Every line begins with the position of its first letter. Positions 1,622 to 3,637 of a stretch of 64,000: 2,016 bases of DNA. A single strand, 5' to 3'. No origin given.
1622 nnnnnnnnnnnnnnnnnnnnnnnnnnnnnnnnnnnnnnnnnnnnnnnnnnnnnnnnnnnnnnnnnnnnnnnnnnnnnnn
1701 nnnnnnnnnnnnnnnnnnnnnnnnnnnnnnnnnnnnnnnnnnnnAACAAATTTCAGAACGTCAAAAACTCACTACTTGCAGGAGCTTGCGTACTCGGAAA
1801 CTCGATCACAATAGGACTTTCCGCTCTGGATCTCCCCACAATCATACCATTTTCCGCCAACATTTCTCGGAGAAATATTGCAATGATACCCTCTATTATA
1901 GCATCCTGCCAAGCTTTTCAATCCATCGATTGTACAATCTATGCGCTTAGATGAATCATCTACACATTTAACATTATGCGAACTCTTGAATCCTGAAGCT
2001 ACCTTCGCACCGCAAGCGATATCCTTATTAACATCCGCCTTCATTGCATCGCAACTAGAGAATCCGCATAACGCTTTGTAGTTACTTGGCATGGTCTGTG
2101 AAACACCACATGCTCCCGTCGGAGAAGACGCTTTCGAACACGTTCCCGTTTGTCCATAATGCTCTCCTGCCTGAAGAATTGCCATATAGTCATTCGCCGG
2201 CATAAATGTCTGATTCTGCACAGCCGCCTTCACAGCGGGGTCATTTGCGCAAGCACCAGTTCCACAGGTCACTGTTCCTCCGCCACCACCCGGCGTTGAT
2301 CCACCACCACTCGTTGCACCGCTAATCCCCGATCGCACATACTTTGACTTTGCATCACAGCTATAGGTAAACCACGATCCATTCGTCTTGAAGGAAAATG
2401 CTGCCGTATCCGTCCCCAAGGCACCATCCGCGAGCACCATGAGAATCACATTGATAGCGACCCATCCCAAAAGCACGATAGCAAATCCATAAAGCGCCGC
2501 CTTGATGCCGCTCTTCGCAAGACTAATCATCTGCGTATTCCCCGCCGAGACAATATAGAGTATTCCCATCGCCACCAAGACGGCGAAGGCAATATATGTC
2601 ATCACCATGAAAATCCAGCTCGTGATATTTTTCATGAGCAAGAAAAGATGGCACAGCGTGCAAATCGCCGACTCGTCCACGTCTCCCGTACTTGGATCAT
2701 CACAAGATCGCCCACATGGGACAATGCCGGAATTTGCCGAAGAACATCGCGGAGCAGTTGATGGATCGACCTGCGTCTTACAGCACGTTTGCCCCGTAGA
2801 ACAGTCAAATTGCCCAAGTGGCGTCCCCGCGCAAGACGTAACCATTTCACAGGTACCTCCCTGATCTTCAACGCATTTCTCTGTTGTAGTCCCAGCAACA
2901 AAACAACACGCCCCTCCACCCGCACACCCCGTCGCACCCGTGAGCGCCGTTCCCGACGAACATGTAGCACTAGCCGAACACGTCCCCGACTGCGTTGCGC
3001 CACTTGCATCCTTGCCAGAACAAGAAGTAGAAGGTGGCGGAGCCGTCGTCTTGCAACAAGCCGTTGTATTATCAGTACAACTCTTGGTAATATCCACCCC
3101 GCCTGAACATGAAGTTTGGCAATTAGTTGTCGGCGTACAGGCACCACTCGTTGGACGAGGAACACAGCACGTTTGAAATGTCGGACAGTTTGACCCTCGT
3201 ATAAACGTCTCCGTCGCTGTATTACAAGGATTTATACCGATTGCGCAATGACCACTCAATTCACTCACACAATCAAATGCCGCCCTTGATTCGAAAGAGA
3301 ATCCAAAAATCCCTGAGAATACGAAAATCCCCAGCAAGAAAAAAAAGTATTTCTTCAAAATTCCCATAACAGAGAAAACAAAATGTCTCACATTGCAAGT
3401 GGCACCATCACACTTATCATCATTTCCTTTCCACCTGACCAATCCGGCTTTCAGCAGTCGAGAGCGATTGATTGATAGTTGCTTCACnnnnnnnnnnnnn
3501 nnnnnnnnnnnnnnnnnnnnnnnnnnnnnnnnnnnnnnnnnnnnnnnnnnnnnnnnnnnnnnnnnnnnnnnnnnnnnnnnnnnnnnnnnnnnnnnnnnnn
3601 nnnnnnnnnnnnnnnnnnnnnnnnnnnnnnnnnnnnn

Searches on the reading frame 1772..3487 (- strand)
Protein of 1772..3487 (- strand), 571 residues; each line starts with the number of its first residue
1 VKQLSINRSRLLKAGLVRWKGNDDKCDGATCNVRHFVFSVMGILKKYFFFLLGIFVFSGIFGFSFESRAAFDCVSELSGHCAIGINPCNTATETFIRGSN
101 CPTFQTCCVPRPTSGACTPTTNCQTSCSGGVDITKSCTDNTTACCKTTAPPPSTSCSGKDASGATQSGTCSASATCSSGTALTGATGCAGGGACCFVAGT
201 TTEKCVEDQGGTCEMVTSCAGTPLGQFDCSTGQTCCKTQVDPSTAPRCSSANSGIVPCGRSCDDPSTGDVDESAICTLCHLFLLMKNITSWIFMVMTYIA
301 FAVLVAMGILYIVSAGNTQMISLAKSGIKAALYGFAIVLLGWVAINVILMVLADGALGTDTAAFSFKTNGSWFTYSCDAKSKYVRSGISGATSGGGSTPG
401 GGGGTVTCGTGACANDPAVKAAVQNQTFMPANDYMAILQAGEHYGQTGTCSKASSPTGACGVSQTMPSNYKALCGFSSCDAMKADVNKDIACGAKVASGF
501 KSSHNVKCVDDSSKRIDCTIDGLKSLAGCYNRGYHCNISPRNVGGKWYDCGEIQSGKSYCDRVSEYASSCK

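Call 11: search_protein_families(library=pfam, proteins=[window:1772-3487:-])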
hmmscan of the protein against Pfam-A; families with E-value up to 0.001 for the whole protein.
window:1772-3487:- (571 aa): 1 family
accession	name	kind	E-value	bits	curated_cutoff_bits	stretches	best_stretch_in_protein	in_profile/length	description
PF18895.5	T4SS_pilin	-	0.00012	22.6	26.6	1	283-347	7-70/71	Type IV secretion system pilin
